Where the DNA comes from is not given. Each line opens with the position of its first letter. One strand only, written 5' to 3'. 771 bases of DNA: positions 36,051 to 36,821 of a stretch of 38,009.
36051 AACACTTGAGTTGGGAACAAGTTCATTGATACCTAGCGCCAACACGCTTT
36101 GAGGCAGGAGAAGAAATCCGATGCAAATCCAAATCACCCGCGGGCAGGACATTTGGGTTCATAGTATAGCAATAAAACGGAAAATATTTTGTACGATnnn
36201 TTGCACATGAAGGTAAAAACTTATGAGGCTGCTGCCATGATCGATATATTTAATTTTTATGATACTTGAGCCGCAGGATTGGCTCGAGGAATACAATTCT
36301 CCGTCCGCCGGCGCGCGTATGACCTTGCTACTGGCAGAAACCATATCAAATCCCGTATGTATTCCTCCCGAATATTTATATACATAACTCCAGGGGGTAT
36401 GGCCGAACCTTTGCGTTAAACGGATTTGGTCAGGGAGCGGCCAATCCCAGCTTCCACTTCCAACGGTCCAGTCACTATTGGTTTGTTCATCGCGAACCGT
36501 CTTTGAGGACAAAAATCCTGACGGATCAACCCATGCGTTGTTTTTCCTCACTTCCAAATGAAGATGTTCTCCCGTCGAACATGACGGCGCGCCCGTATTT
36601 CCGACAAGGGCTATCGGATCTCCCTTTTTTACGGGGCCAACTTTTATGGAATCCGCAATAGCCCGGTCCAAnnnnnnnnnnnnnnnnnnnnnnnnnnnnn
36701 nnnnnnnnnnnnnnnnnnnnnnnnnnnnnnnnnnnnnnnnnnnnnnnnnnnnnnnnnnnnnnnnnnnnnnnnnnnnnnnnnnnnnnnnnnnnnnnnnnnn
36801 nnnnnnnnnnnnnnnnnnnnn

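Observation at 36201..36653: Circularly permuted, apparently active M23 (LytM-type) peptidase domain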

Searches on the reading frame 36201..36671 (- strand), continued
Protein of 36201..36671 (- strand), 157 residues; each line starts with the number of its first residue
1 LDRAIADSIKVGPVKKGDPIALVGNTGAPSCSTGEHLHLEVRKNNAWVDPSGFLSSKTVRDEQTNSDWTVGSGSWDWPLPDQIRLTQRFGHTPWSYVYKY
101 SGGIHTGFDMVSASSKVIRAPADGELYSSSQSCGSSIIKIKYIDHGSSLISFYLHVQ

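Call 45: fold_search(model_id=the predicted structure, library=viral)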
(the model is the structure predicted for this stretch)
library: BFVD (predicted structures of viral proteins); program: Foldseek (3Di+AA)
matches with E <= 10: 262; with E <= 0.001: 0
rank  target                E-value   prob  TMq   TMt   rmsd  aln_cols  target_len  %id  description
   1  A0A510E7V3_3          1.2e-03  1.00  0.49  0.08   6.8       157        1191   16  (no name in the UniProt tables at hand)
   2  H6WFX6                1.4e-01  0.93  0.46  0.09   6.5       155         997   18  Virion structural protein and packaging [Cyanophage S-TIM5]
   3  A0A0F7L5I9            1.4e-01  0.08  0.17  0.16  17.6       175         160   15  Uncharacterized protein [uncultured marine virus]
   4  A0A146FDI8            1.7e-01  0.11  0.20  0.10  12.6       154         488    9  Putative minor coat protein [Grapevine leafroll-associated virus 13]
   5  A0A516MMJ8            2.1e-01  0.06  0.16  0.15  13.6       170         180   14  (no name in the UniProt tables at hand)
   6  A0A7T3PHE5            2.1e-01  0.04  0.15  0.13  15.9       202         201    8  (no name in the UniProt tables at hand)
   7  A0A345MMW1            3.4e-01  0.10  0.20  0.21  12.2       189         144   10  (no name in the UniProt tables at hand)
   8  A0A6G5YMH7            3.9e-01  0.07  0.17  0.10  10.6       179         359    8  (no name in the UniProt tables at hand)
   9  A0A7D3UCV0            4.6e-01  0.06  0.17  0.18  13.7       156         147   10  (no name in the UniProt tables at hand)
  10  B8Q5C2                4.9e-01  0.08  0.22  0.10  14.8       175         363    7  (no name in the UniProt tables at hand)
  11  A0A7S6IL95            4.9e-01  0.02  0.12  0.11  16.3       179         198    9  (no name in the UniProt tables at hand)
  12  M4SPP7                5.4e-01  0.07  0.18  0.08  14.9       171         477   11  (no name in the UniProt tables at hand)
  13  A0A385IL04            6.7e-01  0.11  0.21  0.24  14.9       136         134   10  (no name in the UniProt tables at hand)
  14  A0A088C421            7.1e-01  0.04  0.15  0.11  14.7       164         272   11  (no name in the UniProt tables at hand)
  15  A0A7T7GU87            7.9e-01  0.02  0.14  0.10  14.2       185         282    9  Collagen-like protein [Escherichia phage vB_EcoS-BECP10]
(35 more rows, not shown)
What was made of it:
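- Tried and rejected: Foldseek, domain model vs BFVD (call 45).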

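Call 47: search_dna_similar(query=window:36201-36671:-, collection=phages, mode=protein, max_rows=15)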
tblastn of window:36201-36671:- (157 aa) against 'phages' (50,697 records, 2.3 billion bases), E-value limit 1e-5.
No match.
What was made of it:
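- Tried and rejected: tblastn of the domain against 50,697 phage genomes (call 47).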

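Call 52: find_homologous_proteins(query=A4, max_evalue=1e-10)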
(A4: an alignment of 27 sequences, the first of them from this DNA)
Query A4 (27 sequences) (153 aa, profile of the alignment): 263 proteins with E <= 1e-10 among 1614 candidates; the best 120 are listed.
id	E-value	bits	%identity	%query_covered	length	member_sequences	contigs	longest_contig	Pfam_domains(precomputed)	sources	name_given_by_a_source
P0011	1.2e-49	186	68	100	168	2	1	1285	PF01551.30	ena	-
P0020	3.7e-48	181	63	100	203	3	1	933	PF01551.30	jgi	-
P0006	4.9e-48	181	66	100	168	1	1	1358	PF01551.30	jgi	jgi:murein DD-endopeptidase MepM/ murein hydrolase activator NlpD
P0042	7.3e-48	180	48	94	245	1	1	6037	PF01551.30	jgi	jgi:hypothetical protein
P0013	1.3e-47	179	69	100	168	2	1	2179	PF01551.30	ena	-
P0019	2.9e-47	178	64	97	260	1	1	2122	PF01551.30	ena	-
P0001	4.2e-47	178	73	100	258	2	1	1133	PF01551.30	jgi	jgi:hypothetical protein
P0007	4.7e-47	177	72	97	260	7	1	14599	PF01551.30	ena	-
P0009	4.8e-47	177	71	97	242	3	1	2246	PF01551.30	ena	-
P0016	4.9e-47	177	65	100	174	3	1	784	PF01551.30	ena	-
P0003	1.2e-46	176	71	100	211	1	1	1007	PF01551.30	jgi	-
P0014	1.4e-46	176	66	100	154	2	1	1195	PF01551.30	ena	-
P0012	1.4e-46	176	64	100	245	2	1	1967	PF01551.30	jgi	jgi:hypothetical protein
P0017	3.0e-46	175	68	97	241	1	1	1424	PF01551.30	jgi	jgi:hypothetical protein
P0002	4.3e-46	174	70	100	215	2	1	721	PF01551.30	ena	-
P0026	6.4e-46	174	60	97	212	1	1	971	PF01551.30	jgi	-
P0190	6.5e-46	174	64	100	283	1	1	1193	PF01551.30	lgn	-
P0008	7.4e-46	174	69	97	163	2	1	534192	PF01551.30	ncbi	-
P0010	8.5e-46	173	64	100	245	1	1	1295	PF01551.30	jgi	jgi:septal ring factor EnvC (AmiA/AmiB activator)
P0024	1.1e-45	173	61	100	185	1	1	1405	PF01551.30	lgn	-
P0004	1.7e-45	172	74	100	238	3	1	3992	PF01551.30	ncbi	-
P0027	1.7e-45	172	56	100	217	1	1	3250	PF01551.30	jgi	-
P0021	3.6e-45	171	66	97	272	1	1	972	PF01551.30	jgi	jgi:hypothetical protein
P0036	7.3e-45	170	60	100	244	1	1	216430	PF01551.30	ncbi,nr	ncbi:TPA: hypothetical protein DCZ90_03225 [Candidatus Amesbacteria bacterium]|nr:hypothetical prote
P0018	9.0e-45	170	61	100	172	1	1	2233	PF01551.30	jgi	jgi:murein DD-endopeptidase MepM/ murein hydrolase activator NlpD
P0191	1.6e-44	169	34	100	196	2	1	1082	PF01551.30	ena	-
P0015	1.8e-44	169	64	100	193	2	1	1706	PF01551.30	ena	-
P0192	2.3e-44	169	71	100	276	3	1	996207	PF01551.30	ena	-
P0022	8.7e-44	167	62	100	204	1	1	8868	PF01551.30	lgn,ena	-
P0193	1.8e-43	166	29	94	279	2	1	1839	PF01551.30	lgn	-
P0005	3.0e-43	165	71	100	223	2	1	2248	PF01551.30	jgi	-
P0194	5.4e-43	164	63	100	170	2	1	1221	PF01551.30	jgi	jgi:murein DD-endopeptidase MepM/ murein hydrolase activator NlpD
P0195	8.6e-42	160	66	89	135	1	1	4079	PF01551.30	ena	-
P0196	1.6e-41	160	31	95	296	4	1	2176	PF01551.30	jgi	jgi:hypothetical protein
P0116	2.5e-41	159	31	95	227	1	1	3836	PF01551.30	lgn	-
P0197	3.7e-41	158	30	97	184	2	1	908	PF01551.30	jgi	jgi:murein DD-endopeptidase MepM/ murein hydrolase activator NlpD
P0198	2.0e-40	156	65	89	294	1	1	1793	PF01551.30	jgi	-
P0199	2.1e-40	156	30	95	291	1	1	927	PF01551.30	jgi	jgi:hypothetical protein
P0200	1.2e-39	153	30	94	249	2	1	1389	PF01551.30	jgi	-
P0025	2.6e-39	152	65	97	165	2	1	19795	PF01551.30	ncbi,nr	ncbi:MAG: putative peptidase [Microgenomates bacterium OLB23]|nr:MAG: putative peptidase [Microgenom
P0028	6.2e-39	151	61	97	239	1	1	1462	PF01551.30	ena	-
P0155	1.1e-38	150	31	94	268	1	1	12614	PF01551.30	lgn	-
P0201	2.4e-38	149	31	92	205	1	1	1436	PF01551.30,PF00281.25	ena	-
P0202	2.6e-38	149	35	94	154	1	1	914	PF01551.30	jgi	jgi:murein DD-endopeptidase MepM/ murein hydrolase activator NlpD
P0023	3.0e-38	149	68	89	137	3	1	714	PF01551.30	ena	-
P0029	3.8e-38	149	60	97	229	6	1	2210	PF01551.30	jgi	jgi:hypothetical protein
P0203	4.9e-38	148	28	95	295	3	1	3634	PF01551.30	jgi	jgi:hypothetical protein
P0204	1.4e-37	147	31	94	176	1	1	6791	PF01551.30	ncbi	-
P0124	1.6e-36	143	32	100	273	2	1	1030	PF01551.30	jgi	jgi:murein DD-endopeptidase MepM/ murein hydrolase activator NlpD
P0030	3.4e-36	142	61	80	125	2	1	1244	PF01551.30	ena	-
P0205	8.0e-36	141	33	95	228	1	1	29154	PF01551.30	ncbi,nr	ncbi:MAG: hypothetical protein O3B87_02145, partial [bacterium]|nr:hypothetical protein [bacterium]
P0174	1.5e-32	130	28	93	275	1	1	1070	PF01551.30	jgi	jgi:hypothetical protein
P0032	5.5e-27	112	67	68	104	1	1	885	PF01551.30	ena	-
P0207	9.9e-27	112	36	73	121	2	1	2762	PF01551.30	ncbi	-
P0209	6.8e-23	99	51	27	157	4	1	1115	PF01551.30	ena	-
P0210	1.0e-22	98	55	29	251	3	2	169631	PF01551.30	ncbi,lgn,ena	-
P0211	1.6e-22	98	30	54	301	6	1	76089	PF01551.30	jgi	jgi:murein DD-endopeptidase MepM/ murein hydrolase activator NlpD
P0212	1.8e-22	98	50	27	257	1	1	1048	PF01551.30,PF24568.2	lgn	-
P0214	2.0e-21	94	43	31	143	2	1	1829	PF01551.30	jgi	jgi:murein DD-endopeptidase MepM/ murein hydrolase activator NlpD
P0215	2.4e-21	94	51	27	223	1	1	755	PF01551.30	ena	-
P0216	2.4e-21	94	49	30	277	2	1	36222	PF01551.30,PF24568.2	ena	-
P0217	1.2e-20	92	65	24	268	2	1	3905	PF01551.30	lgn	-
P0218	1.7e-20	91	55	25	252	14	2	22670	PF01551.30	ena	-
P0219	2.0e-20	91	53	28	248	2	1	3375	PF01551.30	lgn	-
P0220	3.5e-20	90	49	28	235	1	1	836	PF01551.30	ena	-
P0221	3.5e-20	90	54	24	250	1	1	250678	PF01551.30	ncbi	-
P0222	1.1e-19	89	65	24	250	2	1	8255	PF01551.30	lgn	-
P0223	2.3e-19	88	59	27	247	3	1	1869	PF01551.30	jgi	-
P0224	2.6e-19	87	46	27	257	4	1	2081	PF01551.30,PF24568.2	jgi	-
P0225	2.7e-19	87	49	27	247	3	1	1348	PF01551.30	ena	-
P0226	3.4e-19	87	54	27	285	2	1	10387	PF01551.30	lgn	-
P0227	3.6e-19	87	59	27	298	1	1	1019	PF01551.30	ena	-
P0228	3.6e-19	87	59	27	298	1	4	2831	PF01551.30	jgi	jgi:murein DD-endopeptidase MepM/ murein hydrolase activator NlpD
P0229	3.7e-19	87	59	27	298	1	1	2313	PF01551.30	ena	-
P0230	3.8e-19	87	51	27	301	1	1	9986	PF01551.30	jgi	jgi:murein DD-endopeptidase MepM/ murein hydrolase activator NlpD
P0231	4.3e-19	87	54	24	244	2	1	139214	PF01551.30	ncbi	-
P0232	4.4e-19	87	57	24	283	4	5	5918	PF01551.30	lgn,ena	-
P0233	5.1e-19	86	57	24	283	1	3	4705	PF01551.30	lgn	-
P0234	5.2e-19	86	57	24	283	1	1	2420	PF01551.30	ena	-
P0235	5.5e-19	86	57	24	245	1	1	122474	PF01551.30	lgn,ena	-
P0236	5.6e-19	86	51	27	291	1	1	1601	PF01551.30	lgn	-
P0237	6.2e-19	86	56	27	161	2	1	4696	PF01551.30,PF07501.18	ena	-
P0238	7.6e-19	86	59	27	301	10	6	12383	PF01551.30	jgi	jgi:murein DD-endopeptidase MepM/ murein hydrolase activator NlpD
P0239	7.9e-19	86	59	24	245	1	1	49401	PF01551.30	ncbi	-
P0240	9.6e-19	86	59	27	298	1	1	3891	PF01551.30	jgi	-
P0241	9.8e-19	86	59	27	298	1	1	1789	PF01551.30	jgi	-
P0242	9.8e-19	86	59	27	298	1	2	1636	PF01551.30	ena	-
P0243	9.8e-19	86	59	27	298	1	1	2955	PF01551.30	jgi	jgi:murein DD-endopeptidase MepM/ murein hydrolase activator NlpD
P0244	1.1e-18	85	56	27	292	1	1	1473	PF01551.30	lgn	-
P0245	1.2e-18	85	54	27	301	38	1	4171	PF01551.30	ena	-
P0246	1.2e-18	85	51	27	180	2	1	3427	PF01551.30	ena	-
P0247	1.3e-18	85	57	24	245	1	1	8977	PF01551.30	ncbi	-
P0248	1.5e-18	85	54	27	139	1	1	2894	PF01551.30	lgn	-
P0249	1.6e-18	85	54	27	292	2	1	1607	PF01551.30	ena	-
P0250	1.6e-18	85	59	27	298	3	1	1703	PF01551.30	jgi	-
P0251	1.9e-18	85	49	27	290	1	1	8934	PF01551.30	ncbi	-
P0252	2.2e-18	84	51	27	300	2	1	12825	PF01551.30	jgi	jgi:murein DD-endopeptidase MepM/ murein hydrolase activator NlpD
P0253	2.2e-18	84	44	27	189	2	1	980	PF01551.30,PF01476.27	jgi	jgi:murein DD-endopeptidase MepM/ murein hydrolase activator NlpD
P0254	2.5e-18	84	57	24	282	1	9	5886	PF01551.30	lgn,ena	-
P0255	2.8e-18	84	57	24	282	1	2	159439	PF01551.30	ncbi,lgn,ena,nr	ncbi:MAG: M23 family metallopeptidase [Clostridia bacterium]|nr:M23 family metallopeptidase [Clostri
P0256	2.9e-18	84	57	24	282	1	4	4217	PF01551.30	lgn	-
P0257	3.5e-18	84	57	24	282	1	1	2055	PF01551.30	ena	-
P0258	3.7e-18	84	59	27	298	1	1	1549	PF01551.30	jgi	jgi:murein DD-endopeptidase MepM/ murein hydrolase activator NlpD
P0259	3.9e-18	84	59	27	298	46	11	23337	PF01551.30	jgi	jgi:murein DD-endopeptidase MepM/ murein hydrolase activator NlpD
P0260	4.7e-18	83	46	31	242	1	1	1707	PF01551.30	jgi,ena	jgi:murein DD-endopeptidase MepM/ murein hydrolase activator NlpD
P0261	5.0e-18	83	49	27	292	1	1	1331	PF01551.30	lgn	-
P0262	6.4e-18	83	61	27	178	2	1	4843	PF01551.30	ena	-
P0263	7.1e-18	83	41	38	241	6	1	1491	PF01551.30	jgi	jgi:murein DD-endopeptidase MepM/ murein hydrolase activator NlpD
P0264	7.5e-18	83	54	27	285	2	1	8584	PF01551.30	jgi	-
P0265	9.8e-18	82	46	27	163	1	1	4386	PF01551.30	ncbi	-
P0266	1.2e-17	82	54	27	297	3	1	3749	PF01551.30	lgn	-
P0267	1.7e-17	82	51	24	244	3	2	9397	PF01551.30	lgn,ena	-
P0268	1.8e-17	81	51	27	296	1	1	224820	PF01551.30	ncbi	ncbi:MAG: M23 family metallopeptidase [Thermodesulfobacteriota bacterium]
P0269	2.6e-17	81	45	32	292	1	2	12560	PF01551.30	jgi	jgi:murein DD-endopeptidase MepM/ murein hydrolase activator NlpD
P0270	3.3e-17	81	46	27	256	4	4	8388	PF01551.30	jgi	jgi:murein DD-endopeptidase MepM/ murein hydrolase activator NlpD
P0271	3.4e-17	81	47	31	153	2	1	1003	PF01551.30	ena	-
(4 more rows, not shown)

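Call 64: find_encoding_contigs(protein=P0192, flank=3000, max_places=2)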
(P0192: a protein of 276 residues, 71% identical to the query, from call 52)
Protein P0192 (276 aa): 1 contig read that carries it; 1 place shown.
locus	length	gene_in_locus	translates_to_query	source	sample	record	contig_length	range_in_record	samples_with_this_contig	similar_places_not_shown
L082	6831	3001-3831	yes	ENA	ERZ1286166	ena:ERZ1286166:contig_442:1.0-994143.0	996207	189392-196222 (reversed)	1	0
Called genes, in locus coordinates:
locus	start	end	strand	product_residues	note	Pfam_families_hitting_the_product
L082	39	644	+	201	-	PF03462:PCRF, PF00472:RF-1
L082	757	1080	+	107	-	-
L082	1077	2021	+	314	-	PF00005:ABC_tran, PF13304:AAA_21 (faint)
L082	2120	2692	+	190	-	PF18075:FtsX_ECD (weak), PF02687:FtsX (weak)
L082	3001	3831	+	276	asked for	PF01551:Peptidase_M23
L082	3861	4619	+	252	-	PF00932:LTD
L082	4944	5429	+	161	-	PF02367:TsaE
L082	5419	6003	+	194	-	PF01300:Sua5_yciO_yrdC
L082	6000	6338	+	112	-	PF00814:TsaD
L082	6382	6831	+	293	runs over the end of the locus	PF00188:CAP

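Call 65: find_encoding_contigs(protein=P0036, flank=3000, max_places=2)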
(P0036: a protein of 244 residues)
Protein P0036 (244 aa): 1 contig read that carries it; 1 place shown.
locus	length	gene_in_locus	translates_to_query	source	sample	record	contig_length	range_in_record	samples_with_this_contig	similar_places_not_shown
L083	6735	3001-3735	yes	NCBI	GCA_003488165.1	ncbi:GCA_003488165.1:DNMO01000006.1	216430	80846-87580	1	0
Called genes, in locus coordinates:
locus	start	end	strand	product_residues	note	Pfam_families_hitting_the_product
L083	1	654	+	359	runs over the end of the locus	PF03462:PCRF, PF00472:RF-1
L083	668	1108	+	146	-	-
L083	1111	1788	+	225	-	PF00005:ABC_tran, PF13304:AAA_21 (weak)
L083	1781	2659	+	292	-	PF18075:FtsX_ECD, PF02687:FtsX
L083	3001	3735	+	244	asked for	PF01551:Peptidase_M23 (weak)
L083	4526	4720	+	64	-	-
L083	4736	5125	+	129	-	PF04892:VanZ-LLP1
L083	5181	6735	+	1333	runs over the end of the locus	PF13641:Glyco_tranf_2_3, PF00535:Glycos_transf_2, PF13632:Glyco_trans_2_3, PF13439:Glyco_transf_4, PF13579:Glyco_trans_4_4, PF20706:GT4-conflict, PF00534:Glycos_transf_1, PF13692:Glyco_trans_1_4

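Call 66: find_encoding_contigs(protein=P0025, flank=3000, max_places=2)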
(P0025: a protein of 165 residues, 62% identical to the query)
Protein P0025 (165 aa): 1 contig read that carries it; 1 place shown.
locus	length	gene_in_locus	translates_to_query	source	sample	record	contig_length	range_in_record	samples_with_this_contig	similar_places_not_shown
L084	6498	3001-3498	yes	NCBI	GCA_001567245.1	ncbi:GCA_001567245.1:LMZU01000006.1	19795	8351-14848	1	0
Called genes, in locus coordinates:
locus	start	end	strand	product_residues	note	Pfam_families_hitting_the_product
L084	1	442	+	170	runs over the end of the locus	PF00293:NUDIX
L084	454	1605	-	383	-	PF01593:Amino_oxidase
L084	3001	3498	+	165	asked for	PF01551:Peptidase_M23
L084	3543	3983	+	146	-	-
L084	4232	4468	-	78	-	-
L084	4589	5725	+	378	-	PF00561:Abhydrolase_1, PF12146:Hydrolase_4, PF12697:Abhydrolase_6, PF00326:Peptidase_S9 (faint)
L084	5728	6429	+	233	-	PF08245:Mur_ligase_M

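Call 73: list_cluster_members(proteins=[P0056, P0075, P0082, P0104, P0076, P0091, P0133, P0138, P0162, P0148])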
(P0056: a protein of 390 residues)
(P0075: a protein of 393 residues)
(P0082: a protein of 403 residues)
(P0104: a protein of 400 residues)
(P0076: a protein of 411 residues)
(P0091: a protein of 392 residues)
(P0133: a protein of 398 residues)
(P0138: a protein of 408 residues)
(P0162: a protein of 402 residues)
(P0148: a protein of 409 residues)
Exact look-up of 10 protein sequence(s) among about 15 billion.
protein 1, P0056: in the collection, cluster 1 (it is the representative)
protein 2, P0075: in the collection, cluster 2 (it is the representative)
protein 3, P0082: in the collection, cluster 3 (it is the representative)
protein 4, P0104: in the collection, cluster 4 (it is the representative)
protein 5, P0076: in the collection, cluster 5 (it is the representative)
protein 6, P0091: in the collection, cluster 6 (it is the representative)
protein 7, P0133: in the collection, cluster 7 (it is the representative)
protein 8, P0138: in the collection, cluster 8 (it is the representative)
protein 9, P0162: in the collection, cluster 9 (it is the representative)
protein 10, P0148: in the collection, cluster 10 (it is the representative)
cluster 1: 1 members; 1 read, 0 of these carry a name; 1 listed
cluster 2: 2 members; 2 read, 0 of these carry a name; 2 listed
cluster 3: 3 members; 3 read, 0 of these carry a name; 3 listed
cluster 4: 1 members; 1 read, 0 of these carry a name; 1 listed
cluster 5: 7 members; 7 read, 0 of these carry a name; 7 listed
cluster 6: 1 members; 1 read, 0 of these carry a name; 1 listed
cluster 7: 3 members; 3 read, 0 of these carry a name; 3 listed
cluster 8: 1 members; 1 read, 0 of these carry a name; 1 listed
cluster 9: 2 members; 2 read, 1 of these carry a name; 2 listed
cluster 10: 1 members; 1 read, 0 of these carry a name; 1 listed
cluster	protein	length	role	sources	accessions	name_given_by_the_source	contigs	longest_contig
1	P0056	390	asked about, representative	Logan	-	-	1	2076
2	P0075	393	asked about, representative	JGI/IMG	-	-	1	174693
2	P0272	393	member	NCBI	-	-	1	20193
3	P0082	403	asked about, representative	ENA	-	-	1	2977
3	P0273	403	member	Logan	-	-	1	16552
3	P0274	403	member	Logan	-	-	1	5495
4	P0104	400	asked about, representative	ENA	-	-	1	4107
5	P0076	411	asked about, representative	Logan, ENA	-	-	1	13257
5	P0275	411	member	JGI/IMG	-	-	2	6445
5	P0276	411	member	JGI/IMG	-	-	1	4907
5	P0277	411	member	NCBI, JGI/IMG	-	-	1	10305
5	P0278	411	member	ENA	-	-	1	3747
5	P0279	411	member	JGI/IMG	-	-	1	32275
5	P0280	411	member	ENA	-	-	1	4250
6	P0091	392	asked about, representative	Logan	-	-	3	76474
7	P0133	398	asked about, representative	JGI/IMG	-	-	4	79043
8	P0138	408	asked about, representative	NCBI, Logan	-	-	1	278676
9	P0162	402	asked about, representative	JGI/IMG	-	peptidoglycan hydrolase CwlO-like protein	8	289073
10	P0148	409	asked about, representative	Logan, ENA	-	-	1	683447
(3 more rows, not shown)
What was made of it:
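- Closest known: PcsB. Same: JGI names one family member 'CwlO-like' (call 73).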

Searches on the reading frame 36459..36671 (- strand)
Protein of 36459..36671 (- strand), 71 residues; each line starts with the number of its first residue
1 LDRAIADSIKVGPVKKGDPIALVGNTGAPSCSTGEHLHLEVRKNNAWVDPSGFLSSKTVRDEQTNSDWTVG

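Call 9: search_protein_families(library=pfam, proteins=[window:36459-36671:-], max_evalue=1)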
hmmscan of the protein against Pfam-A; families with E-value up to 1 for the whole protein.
seq(71 aa): 2 families
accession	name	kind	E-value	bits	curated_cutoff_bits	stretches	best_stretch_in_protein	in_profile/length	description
PF01551.29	Peptidase_M23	-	2.3e-08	34.5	28.7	1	13-50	62-96/96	Peptidase family M23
PF20251.4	Big_14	-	0.082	13.3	27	1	21-51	23-53/104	Bacterial Ig-like domain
